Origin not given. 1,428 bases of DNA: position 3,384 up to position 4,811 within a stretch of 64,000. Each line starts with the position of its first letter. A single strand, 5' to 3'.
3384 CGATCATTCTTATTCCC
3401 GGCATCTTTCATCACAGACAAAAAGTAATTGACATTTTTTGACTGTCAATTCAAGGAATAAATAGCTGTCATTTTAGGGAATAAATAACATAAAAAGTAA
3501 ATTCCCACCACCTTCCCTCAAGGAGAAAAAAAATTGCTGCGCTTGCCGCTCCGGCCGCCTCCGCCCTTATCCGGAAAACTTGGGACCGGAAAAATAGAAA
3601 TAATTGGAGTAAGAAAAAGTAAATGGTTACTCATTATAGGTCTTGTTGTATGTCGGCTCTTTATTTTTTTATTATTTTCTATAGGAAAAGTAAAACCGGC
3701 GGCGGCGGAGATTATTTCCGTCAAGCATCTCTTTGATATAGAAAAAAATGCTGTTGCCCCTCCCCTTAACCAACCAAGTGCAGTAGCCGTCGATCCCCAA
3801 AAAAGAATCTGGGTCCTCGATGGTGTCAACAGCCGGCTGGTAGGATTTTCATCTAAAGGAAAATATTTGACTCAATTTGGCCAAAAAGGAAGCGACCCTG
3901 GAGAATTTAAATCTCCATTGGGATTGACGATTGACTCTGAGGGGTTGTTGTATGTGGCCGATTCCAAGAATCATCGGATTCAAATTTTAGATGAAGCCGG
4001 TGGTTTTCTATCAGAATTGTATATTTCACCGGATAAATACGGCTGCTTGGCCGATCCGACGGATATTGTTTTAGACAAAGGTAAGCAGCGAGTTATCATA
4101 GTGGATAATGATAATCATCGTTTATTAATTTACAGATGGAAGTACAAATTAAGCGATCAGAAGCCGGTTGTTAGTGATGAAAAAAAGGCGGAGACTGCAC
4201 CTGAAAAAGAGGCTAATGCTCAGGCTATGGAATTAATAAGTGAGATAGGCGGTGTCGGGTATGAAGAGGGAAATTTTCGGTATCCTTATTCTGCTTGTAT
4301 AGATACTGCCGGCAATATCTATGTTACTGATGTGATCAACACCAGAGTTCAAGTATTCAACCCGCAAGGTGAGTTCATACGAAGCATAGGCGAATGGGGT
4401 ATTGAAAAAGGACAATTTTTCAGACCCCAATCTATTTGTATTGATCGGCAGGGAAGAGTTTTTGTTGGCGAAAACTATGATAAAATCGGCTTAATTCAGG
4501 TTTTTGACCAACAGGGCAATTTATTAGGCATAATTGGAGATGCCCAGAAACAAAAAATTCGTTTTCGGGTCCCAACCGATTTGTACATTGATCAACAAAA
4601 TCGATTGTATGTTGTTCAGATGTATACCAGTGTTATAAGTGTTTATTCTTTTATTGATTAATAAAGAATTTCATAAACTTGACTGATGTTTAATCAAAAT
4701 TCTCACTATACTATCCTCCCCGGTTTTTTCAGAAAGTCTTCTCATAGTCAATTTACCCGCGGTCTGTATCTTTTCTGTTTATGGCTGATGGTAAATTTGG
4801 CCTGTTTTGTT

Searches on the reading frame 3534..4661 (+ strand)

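Call 18: search_protein_families(library=pfam, proteins=[window:3534-4661:+], max_evalue=0.001)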
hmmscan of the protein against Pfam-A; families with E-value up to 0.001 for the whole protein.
window:3534-4661:+ (375 aa): 8 families
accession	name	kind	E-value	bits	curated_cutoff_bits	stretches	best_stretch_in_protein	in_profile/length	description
PF01436.27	NHL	-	5.4e-34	115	20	2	125-151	1-27/28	NHL repeat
PF17170.10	DUF5128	-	7.2e-17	62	22.9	2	89-161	53-127/321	6-bladed beta-propeller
PF08450.18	SGL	-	1.4e-09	38.4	26.3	0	202-285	159-220/246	SMP-30/Gluconolactonase/LRE-like region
PF07494.17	Reg_prop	-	1.3e-06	28.3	20.4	0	300-312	9-21/24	Two component regulator propeller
PF25021.1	TEN_NHL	-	3.1e-06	26.8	27.1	0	125-154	141-168/357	Teneurin NHL domain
PF06739.17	SBBP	-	6.8e-05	23.2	20.5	0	256-265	20-29/38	Beta-propeller repeat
PF15869.11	TolB_like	-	0.00042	20.2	29.2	0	108-193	49-142/296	TolB-like 6-blade propeller-like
PF16288.11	DUF4934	-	0.00043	20.8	27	0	105-158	47-100/102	Domain of unknown function (DUF4934)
